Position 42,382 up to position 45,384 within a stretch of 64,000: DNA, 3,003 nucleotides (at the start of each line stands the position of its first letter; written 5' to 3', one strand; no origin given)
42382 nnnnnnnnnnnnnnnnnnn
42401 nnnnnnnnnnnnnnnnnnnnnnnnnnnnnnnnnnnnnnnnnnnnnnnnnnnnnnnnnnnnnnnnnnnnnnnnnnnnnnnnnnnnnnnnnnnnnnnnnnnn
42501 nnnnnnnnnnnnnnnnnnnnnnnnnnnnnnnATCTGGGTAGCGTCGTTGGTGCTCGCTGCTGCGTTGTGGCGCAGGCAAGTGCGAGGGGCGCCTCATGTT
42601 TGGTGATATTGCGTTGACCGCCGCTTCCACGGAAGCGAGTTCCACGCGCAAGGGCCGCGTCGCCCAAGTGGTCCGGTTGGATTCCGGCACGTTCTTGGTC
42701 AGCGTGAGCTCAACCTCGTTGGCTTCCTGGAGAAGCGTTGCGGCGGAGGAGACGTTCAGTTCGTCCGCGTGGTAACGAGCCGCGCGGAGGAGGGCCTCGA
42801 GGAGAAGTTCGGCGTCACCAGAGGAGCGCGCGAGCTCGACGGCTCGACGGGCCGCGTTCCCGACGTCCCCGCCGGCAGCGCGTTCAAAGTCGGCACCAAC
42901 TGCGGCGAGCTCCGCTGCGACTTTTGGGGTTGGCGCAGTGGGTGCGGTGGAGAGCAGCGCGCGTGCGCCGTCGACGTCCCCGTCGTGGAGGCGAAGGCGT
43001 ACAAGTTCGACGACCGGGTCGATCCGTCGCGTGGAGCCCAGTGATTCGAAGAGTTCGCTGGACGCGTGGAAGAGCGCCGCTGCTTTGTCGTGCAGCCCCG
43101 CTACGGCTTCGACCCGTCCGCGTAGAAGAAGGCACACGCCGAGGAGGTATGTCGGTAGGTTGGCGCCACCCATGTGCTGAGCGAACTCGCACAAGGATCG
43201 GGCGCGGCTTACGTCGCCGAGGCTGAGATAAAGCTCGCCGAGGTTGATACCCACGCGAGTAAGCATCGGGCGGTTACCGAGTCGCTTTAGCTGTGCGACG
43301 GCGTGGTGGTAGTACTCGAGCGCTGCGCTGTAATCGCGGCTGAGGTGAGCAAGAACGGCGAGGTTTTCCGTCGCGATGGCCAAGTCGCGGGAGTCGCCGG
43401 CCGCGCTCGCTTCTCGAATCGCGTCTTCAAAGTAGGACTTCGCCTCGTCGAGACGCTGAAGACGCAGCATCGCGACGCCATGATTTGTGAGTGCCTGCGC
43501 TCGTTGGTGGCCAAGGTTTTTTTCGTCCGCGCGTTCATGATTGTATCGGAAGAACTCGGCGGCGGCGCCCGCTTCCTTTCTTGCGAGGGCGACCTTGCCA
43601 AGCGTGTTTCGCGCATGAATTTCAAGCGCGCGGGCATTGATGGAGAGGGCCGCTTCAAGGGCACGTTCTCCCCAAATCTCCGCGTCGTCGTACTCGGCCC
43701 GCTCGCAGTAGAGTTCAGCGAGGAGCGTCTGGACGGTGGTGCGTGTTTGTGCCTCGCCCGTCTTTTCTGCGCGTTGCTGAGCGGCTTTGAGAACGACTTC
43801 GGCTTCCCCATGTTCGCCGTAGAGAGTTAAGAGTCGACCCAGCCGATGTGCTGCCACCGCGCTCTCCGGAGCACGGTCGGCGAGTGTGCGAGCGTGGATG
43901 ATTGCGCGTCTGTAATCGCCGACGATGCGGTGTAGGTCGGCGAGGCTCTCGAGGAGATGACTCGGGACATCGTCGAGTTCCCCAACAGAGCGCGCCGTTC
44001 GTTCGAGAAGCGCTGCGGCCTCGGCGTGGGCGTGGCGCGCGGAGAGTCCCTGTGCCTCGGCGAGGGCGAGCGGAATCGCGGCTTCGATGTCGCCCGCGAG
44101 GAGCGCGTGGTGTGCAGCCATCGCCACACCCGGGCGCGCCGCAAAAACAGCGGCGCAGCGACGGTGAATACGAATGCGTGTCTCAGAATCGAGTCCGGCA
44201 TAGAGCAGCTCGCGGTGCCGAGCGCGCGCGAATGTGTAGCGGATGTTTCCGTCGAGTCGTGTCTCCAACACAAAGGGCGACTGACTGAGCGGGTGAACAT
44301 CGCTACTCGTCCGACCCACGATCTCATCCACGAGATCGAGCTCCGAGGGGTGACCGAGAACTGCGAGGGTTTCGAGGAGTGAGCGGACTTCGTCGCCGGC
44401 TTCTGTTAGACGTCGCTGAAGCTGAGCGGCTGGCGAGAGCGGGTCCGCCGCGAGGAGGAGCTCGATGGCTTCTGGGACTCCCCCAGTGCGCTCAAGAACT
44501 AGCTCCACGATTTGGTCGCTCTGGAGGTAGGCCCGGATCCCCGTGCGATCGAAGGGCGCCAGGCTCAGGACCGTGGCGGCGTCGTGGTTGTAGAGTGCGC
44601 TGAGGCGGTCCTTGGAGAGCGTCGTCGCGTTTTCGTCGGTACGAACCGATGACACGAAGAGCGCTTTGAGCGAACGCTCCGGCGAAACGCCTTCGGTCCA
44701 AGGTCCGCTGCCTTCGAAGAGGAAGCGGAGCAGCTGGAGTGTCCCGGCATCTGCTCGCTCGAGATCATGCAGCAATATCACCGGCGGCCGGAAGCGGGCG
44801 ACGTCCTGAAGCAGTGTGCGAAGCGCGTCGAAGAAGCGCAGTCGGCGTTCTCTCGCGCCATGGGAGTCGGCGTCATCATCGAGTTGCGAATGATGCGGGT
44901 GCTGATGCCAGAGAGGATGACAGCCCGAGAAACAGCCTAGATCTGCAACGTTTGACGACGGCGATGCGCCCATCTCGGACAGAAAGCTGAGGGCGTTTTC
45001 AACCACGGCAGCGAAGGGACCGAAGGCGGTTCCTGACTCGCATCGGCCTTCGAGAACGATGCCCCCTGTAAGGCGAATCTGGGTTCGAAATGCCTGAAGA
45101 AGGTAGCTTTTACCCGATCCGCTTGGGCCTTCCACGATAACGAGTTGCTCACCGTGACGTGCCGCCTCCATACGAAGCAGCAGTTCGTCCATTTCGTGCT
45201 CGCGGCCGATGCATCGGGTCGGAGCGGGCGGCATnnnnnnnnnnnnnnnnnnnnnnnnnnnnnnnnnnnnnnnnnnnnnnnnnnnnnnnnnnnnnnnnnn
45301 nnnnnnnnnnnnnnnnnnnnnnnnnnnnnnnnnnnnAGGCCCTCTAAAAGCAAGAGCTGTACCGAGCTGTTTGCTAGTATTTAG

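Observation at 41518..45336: STAND-type NTPase + TPR sensor array fused to a complete sigma-54 enhancer-binding module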

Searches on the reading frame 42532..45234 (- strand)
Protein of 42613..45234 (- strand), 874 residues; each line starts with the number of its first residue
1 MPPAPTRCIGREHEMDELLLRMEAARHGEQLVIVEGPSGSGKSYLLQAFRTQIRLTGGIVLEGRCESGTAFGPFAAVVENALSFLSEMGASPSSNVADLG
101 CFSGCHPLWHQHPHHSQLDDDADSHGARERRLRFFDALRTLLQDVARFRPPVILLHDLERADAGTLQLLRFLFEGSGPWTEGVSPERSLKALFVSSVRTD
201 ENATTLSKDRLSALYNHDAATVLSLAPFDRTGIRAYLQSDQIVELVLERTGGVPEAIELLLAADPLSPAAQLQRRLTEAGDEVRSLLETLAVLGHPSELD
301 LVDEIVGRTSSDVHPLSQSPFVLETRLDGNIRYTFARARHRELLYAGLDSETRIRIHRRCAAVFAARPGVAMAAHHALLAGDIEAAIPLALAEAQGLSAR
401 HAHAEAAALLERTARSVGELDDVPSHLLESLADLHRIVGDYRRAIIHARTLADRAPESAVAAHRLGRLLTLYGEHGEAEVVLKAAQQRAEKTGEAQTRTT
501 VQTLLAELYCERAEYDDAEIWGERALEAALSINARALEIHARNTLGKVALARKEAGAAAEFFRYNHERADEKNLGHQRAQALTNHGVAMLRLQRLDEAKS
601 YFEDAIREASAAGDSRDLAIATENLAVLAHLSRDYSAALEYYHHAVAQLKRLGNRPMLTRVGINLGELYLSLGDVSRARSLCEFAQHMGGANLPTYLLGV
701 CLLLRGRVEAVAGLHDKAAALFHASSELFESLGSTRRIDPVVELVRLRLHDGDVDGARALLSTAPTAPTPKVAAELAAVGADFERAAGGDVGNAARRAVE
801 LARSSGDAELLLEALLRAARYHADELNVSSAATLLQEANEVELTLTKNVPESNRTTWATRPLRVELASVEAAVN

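Call 7: find_homologous_proteins(query=window:42613-45234:-, max_evalue=0.001)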
Query seq(874 aa) (874 aa): 120 proteins with E <= 0.001 among 8000 candidates.
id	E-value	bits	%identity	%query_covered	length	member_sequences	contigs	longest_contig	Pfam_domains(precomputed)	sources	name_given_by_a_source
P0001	0.0e+0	1842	97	100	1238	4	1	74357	PF00158.33,PF07724.21,PF13604.13,PF25601.2,PF02954.26,PF13424.13,PF13401.13,PF20703.4,PF14532.13,PF07728.21,PF13191.13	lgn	-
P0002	0.0e+0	1622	85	100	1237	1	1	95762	PF13401.13,PF14532.13,PF07728.21,PF13191.13,PF14559.13,PF00158.33,PF07724.21,PF17874.8,PF25601.2,PF02954.26,PF13424.13,PF07719.24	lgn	-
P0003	7.9e-289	978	57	100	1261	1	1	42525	PF00158.33,PF13604.13,PF17874.8,PF25601.2,PF02954.26,PF00515.35,PF13424.13,PF13401.13,PF14532.13,PF07728.21,PF13191.13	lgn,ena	-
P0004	2.1e-259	881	54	99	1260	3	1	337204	PF13604.13,PF00004.36,PF13401.13,PF14532.13,PF07728.21,PF13191.13,PF00158.33,PF17874.8,PF25601.2,PF02954.26,PF00515.35,PF13424.13,PF07719.24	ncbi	-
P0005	4.3e-258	877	55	99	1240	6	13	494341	PF00004.36,PF13401.13,PF14532.13,PF07728.21,PF13191.13,PF00158.33,PF17874.8,PF25601.2,PF02954.26,PF00515.35,PF13424.13,PF07719.24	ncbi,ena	-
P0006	1.0e-257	876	54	99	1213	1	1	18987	PF13604.13,PF13401.13,PF14532.13,PF07728.21,PF13191.13,PF13374.13,PF14559.13,PF00158.33,PF17874.8,PF25601.2,PF02954.26,PF00515.35,PF13424.13,PF13432.13,PF13181.13,PF07719.24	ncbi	ncbi:MAG: sigma 54-interacting transcriptional regulator [Myxococcota bacterium]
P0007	4.8e-256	870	54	99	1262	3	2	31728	PF13604.13,PF00004.36,PF13401.13,PF14532.13,PF07728.21,PF13191.13,PF13374.13,PF14559.13,PF00158.33,PF17874.8,PF25601.2,PF02954.26,PF00515.35,PF13424.13,PF13432.13,PF13181.13,PF07719.24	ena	-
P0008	2.0e-250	851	66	72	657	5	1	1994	PF13424.13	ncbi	ncbi:MAG: hypothetical protein AAF645_28015, partial [Myxococcota bacterium]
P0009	1.5e-249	849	53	100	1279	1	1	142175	PF00004.36,PF13401.13,PF14532.13,PF07728.21,PF13191.13,PF00158.33,PF17874.8,PF25601.2,PF02954.26,PF00515.35,PF13424.13,PF13181.13,PF07719.24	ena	-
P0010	1.8e-249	848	53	99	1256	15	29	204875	PF13604.13,PF00004.36,PF14532.13,PF07728.21,PF13191.13,PF14559.13,PF10923.15,PF00158.33,PF17874.8,PF25601.2,PF02954.26,PF00515.35,PF13424.13,PF07719.24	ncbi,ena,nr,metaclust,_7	ncbi:MAG TPA: sigma 54-interacting transcriptional regulator [Polyangiaceae bacterium LLY-WYZ-15_(1-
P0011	3.2e-249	847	52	99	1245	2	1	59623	PF13604.13,PF00004.36,PF13401.13,PF14532.13,PF07728.21,PF13191.13,PF14559.13,PF00158.33,PF07724.21,PF17874.8,PF25601.2,PF02954.26,PF13424.13,PF07719.24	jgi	-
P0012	2.8e-247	841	52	99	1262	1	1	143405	PF00158.33,PF17874.8,PF25601.2,PF02954.26,PF00515.35,PF13424.13,PF14532.13,PF13181.13,PF07728.21,PF13191.13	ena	-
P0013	1.4e-244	832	51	99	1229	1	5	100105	PF13604.13,PF00004.36,PF13401.13,PF14532.13,PF07728.21,PF13191.13,PF00158.33,PF25601.2,PF02954.26,PF00515.35,PF13424.13,PF07719.24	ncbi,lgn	-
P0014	2.1e-243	828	51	99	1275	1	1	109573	PF13604.13,PF00004.36,PF14532.13,PF07728.21,PF13191.13,PF14559.13,PF00158.33,PF17874.8,PF25601.2,PF02954.26,PF13424.13,PF07719.24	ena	-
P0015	8.0e-235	800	50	99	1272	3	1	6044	PF13604.13,PF00004.36,PF13401.13,PF14532.13,PF07728.21,PF13191.13,PF00158.33,PF17874.8,PF25601.2,PF02954.26,PF00515.35,PF13424.13,PF13181.13,PF07719.24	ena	-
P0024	3.8e-226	771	49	99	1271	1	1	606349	PF00158.33,PF17874.8,PF25601.2,PF02954.26,PF00515.35,PF13424.13,PF00004.36,PF14532.13,PF07728.21,PF13191.13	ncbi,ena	-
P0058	5.8e-195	668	45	100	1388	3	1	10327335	PF00158.33,PF25601.2,PF02954.26,PF13424.13,PF14532.13,PF07728.21,PF13191.13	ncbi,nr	ncbi:sigma 54-interacting transcriptional regulator [Sandaracinus amylolyticus]|nr:sigma 54-interact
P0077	6.9e-175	602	42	100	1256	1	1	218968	PF00004.36,PF13401.13,PF14532.13,PF07728.21,PF13191.13,PF00158.33,PF07724.21,PF17874.8,PF25601.2,PF02954.26,PF00515.35,PF13424.13,PF13432.13,PF13181.13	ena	-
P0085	3.8e-66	242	34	87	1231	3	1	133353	PF13176.13,PF00004.36,PF13401.13,PF14532.13,PF07728.21,PF13191.13,PF00158.33,PF07724.21,PF17874.8,PF25601.2,PF13424.13,PF07719.24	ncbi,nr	ncbi:MAG: sigma 54-interacting transcriptional regulator [Myxococcales bacterium]|nr:sigma 54-intera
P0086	1.5e-65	240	30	99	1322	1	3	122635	PF00004.36,PF13401.13,PF14532.13,PF07728.21,PF13191.13,PF00158.33,PF17874.8,PF25601.2,PF02954.26,PF00515.35,PF13424.13,PF07719.24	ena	-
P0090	1.7e-14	71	22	90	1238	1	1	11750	PF13176.13,PF24885.2,PF13401.13,PF13428.13,PF13191.13,PF13374.13,PF07714.24,PF00069.32,PF17874.8,PF00515.35,PF13424.13,PF14938.13,PF13181.13,PF07719.24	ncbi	-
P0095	1.1e-11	62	26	71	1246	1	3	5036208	PF07714.24,PF00069.32,PF00515.35,PF03109.23,PF05729.19,PF13424.13,PF13176.13,PF13401.13,PF13181.13,PF07719.24,PF13191.13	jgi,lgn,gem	-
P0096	8.0e-10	56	29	53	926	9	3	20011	PF00196.26,PF08281.19,PF13191.13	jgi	-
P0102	8.7e-7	46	25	46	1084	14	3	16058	PF00211.26,PF13191.13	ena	-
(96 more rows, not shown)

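Call 27: find_encoding_contigs(protein=P0002, flank=10000, max_places=2)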
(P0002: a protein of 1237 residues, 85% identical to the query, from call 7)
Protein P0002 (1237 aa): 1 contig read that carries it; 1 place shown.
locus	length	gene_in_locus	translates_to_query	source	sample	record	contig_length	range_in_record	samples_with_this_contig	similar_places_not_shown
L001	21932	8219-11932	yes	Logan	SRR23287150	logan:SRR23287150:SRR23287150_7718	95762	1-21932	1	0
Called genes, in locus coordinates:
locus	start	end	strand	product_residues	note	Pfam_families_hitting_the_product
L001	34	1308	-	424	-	PF01244:Peptidase_M19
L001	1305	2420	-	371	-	PF01008:IF-2B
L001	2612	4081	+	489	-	PF00072:Response_reg, PF00990:GGDEF, PF22335:Cas10-Cmr2_palm2 (weak)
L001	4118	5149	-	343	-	-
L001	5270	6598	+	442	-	PF00512:HisKA (weak), PF02518:HATPase_c, PF00072:Response_reg (weak)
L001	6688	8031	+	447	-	PF16697:Yop-YscD_cpl, PF00498:FHA, PF00158:Sigma54_activat, PF14532:Sigma54_activ_2, PF07728:AAA_5 (faint), PF25601:AAA_lid_14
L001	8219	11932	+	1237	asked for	PF13191:AAA_16, PF13424:TPR_12, PF17874:TPR_MalT, PF00158:Sigma54_activat, PF07724:AAA_2 (weak), PF14532:Sigma54_activ_2, PF25601:AAA_lid_14, PF02954:HTH_8, +4 more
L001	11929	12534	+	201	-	-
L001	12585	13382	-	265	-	PF02574:S-methyl_trans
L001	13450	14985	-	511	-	PF07992:Pyr_redox_2 (faint), PF13450:NAD_binding_8 (faint), PF00732:GMC_oxred_N, PF05199:GMC_oxred_C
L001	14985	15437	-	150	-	-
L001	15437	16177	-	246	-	PF00392:GntR, PF07729:FCD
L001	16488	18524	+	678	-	PF01590:GAF (weak), PF13185:GAF_2 (weak), PF13492:GAF_3 (weak), PF00512:HisKA, PF02518:HATPase_c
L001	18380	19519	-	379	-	-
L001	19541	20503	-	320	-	-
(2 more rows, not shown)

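Call 28: find_encoding_contigs(protein=P0058, flank=10000, max_places=1)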
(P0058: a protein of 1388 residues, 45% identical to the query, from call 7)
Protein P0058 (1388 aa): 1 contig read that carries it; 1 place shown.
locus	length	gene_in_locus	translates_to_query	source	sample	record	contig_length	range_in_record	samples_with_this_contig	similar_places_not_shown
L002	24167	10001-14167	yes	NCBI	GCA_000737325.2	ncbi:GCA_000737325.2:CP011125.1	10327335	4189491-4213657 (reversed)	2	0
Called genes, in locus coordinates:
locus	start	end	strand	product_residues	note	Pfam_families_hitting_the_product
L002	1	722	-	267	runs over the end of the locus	-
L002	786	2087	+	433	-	PF13103:TonB_2, PF03544:TonB_C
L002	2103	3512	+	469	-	-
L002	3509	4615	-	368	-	-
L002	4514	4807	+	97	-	-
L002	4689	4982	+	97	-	-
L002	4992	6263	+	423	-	-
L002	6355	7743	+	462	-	PF02518:HATPase_c, PF13581:HATPase_c_2 (weak), PF00072:Response_reg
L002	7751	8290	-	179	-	-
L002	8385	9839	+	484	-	PF16697:Yop-YscD_cpl, PF00498:FHA, PF00158:Sigma54_activat, PF14532:Sigma54_activ_2, PF07728:AAA_5 (weak), PF25601:AAA_lid_14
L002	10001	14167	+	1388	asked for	PF13191:AAA_16, PF13424:TPR_12 (weak), PF00158:Sigma54_activat, PF14532:Sigma54_activ_2, PF07728:AAA_5 (weak), PF25601:AAA_lid_14, PF02954:HTH_8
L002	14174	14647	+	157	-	-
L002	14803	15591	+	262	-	PF00392:GntR, PF07729:FCD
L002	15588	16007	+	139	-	-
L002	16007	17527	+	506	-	PF00732:GMC_oxred_N, PF00890:FAD_binding_2 (faint), PF01266:DAO (faint), PF05199:GMC_oxred_C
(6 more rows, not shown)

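Call 29: find_encoding_contigs(protein=P0004, flank=10000, max_places=1)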
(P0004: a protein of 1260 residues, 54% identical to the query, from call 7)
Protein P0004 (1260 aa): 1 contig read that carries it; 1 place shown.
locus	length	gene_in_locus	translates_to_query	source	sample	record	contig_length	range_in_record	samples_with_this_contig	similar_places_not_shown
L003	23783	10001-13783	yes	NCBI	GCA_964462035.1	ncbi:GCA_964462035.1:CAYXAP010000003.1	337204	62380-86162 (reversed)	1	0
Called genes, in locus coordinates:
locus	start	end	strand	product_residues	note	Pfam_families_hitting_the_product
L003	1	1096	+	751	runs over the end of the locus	PF13401:AAA_22 (faint), PF00448:SRP54 (faint), PF20720:nSTAND3 (faint), PF00004:AAA (weak), PF07724:AAA_2, PF07728:AAA_5 (weak), PF10431:ClpB_D2-small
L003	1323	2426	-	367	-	PF01008:IF-2B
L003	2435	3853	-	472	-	PF02934:GatB_N, PF02637:GatB_Yqey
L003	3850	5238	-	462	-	PF01425:Amidase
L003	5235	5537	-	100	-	PF02686:GatC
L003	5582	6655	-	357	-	-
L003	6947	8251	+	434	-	PF02518:HATPase_c, PF00072:Response_reg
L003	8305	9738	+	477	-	PF16697:Yop-YscD_cpl, PF00498:FHA, PF00158:Sigma54_activat, PF14532:Sigma54_activ_2, PF07728:AAA_5, PF25601:AAA_lid_14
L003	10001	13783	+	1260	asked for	PF13191:AAA_16, PF13424:TPR_12 (weak), PF17874:TPR_MalT, PF13424:TPR_12, PF00158:Sigma54_activat, PF07728:AAA_5, PF14532:Sigma54_activ_2, PF25601:AAA_lid_14, +6 more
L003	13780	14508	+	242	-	-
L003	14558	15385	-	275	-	PF02574:S-methyl_trans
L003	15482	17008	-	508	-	PF00732:GMC_oxred_N, PF01266:DAO (faint), PF07992:Pyr_redox_2 (faint), PF13450:NAD_binding_8 (faint), PF05199:GMC_oxred_C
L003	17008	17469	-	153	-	-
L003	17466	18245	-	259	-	PF00392:GntR, PF13545:HTH_Crp_2 (weak), PF08220:HTH_DeoR (faint), PF08279:HTH_11 (weak), PF07729:FCD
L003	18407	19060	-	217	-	PF01726:LexA_DNA_bind, PF00717:Peptidase_S24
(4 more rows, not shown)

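Call 30: find_encoding_contigs(protein=P0024, flank=10000, max_places=1)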
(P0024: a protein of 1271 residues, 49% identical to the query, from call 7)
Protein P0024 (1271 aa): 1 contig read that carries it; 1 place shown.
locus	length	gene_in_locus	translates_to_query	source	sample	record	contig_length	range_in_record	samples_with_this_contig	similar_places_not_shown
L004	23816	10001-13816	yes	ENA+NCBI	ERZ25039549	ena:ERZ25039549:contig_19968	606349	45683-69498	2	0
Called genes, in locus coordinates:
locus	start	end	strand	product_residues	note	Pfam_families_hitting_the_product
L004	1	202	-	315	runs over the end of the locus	PF01435:Peptidase_M48, PF05569:Peptidase_M56 (weak)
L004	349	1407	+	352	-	PF00108:Thiolase_N (weak), PF08545:ACP_syn_III, PF08541:ACP_syn_III_C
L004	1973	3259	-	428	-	PF00498:FHA, PF16697:Yop-YscD_cpl, PF01841:Transglut_core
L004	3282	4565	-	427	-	PF01244:Peptidase_M19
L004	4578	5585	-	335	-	PF01008:IF-2B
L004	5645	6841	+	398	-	-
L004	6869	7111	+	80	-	-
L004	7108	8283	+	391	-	PF02518:HATPase_c, PF00072:Response_reg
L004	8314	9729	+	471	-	PF16697:Yop-YscD_cpl, PF00498:FHA, PF00158:Sigma54_activat, PF13191:AAA_16 (weak), PF14532:Sigma54_activ_2, PF07728:AAA_5 (faint), PF25601:AAA_lid_14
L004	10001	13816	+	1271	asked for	PF13191:AAA_16, PF17874:TPR_MalT, PF13424:TPR_12 (weak), PF00158:Sigma54_activat, PF07728:AAA_5 (weak), PF14532:Sigma54_activ_2, PF25601:AAA_lid_14, PF02954:HTH_8, +2 more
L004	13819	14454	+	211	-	-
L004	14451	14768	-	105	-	PF02574:S-methyl_trans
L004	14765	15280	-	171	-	PF02574:S-methyl_trans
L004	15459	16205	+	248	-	PF00392:GntR, PF07729:FCD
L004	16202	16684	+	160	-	-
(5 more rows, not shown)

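Call 31: find_encoding_contigs(protein=P0086, flank=10000, max_places=1)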
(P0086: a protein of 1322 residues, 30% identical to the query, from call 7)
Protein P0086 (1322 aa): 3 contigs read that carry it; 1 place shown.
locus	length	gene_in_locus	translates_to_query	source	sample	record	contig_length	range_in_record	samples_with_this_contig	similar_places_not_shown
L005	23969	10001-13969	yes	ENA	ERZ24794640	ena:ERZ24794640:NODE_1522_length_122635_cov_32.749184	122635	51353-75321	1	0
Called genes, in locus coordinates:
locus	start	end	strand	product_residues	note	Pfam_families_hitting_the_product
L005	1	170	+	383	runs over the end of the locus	PF02771:Acyl-CoA_dh_N, PF02770:Acyl-CoA_dh_M, PF00441:Acyl-CoA_dh_1, PF08028:Acyl-CoA_dh_2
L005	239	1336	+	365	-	PF02771:Acyl-CoA_dh_N, PF02770:Acyl-CoA_dh_M, PF00441:Acyl-CoA_dh_1, PF08028:Acyl-CoA_dh_2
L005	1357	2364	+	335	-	PF03308:MeaB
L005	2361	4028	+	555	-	PF01642:MM_CoA_mutase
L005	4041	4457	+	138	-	PF02310:B12-binding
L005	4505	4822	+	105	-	PF02310:B12-binding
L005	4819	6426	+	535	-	PF01039:Carboxyl_trans, PF03255:ACCA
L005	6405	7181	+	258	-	PF04237:YjbR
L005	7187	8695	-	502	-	-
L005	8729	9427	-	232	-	PF00535:Glycos_transf_2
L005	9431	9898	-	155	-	PF00731:AIRC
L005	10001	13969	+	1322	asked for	PF13191:AAA_16, PF13424:TPR_12, PF17874:TPR_MalT, PF13424:TPR_12, PF00158:Sigma54_activat, PF07728:AAA_5, PF14532:Sigma54_activ_2, PF25601:AAA_lid_14, +5 more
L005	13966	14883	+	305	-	-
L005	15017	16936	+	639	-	PF02985:HEAT (faint), PF13513:HEAT_EZ (faint), PF01602:Adaptin_N (faint), PF03130:HEAT_PBS (faint), PF13646:HEAT_2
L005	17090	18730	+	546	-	PF02366:PMT, PF13231:PMT_2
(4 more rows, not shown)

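Call 32: find_encoding_contigs(protein=P0085, flank=10000, max_places=1)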
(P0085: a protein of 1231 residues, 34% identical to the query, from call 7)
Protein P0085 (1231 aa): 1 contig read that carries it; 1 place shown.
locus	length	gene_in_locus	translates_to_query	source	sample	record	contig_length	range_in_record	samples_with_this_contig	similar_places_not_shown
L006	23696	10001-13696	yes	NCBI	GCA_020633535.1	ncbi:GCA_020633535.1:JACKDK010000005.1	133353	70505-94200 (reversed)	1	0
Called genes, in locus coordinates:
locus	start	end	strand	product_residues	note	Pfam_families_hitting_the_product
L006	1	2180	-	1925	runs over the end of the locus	-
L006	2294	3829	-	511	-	-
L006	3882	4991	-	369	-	PF13243:SQHop_cyclase_C (faint)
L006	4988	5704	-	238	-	-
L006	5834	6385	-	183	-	PF02577:BFN_dom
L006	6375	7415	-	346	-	PF13649:Methyltransf_25 (weak), PF05958:tRNA_U5-meth_tr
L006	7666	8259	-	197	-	-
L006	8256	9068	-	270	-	PF01887:SAM_HAT_N, PF20257:SAM_HAT_C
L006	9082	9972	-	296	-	-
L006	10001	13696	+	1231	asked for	PF07724:AAA_2 (faint), PF13191:AAA_16, PF13401:AAA_22 (faint), PF13424:TPR_12 (weak), PF00158:Sigma54_activat, PF13191:AAA_16 (weak), PF14532:Sigma54_activ_2, PF25601:AAA_lid_14, +5 more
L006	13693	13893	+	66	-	PF02954:HTH_8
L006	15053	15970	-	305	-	PF00498:FHA, PF16697:Yop-YscD_cpl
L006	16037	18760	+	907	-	PF00069:Pkinase, PF07714:PK_Tyr_Ser-Thr, PF03781:FGE-sulfatase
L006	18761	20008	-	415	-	PF00656:Peptidase_C14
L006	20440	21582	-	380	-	PF00108:Thiolase_N, PF02803:Thiolase_C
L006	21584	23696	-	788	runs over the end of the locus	PF02737:3HCDH_N, PF00725:3HCDH, PF00378:ECH_1, PF16113:ECH_2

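Call 33: find_encoding_contigs(protein=P0077, flank=10000, max_places=1)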
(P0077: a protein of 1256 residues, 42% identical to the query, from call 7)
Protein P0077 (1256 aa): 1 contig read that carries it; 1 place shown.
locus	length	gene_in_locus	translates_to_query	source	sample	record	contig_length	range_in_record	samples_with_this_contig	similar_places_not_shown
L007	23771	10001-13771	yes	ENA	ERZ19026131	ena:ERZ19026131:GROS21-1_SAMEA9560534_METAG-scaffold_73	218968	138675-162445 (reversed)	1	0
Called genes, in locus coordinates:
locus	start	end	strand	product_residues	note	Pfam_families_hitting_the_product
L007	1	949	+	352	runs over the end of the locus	PF00108:Thiolase_N, PF08545:ACP_syn_III (weak), PF08541:ACP_syn_III_C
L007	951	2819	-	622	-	-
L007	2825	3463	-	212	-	PF02036:SCP2 (faint)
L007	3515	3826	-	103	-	PF09650:PHA_gran_rgn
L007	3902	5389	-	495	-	PF02934:GatB_N, PF02637:GatB_Yqey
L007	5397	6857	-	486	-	PF01425:Amidase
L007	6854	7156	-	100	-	PF02686:GatC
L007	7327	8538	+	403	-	PF00654:Voltage_CLC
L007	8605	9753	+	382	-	PF13528:Glyco_trans_1_3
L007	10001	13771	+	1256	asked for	PF13191:AAA_16, PF13432:TPR_16 (weak), PF13424:TPR_12 (weak), PF17874:TPR_MalT, PF00158:Sigma54_activat, PF14532:Sigma54_activ_2, PF25601:AAA_lid_14, PF02954:HTH_8, +6 more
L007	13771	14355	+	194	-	-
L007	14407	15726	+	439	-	PF04055:Radical_SAM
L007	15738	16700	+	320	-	PF01791:DeoC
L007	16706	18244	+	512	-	PF00171:Aldedh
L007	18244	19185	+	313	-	PF00171:Aldedh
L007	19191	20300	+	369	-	PF05222:AlaDh_PNT_N, PF01262:AlaDh_PNT_C, PF02826:2-Hacid_dh_C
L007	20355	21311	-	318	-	-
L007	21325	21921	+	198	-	PF00588:SpoU_methylase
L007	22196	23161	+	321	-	-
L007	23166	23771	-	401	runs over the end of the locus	PF01370:Epimerase, PF16363:GDP_Man_Dehyd (weak)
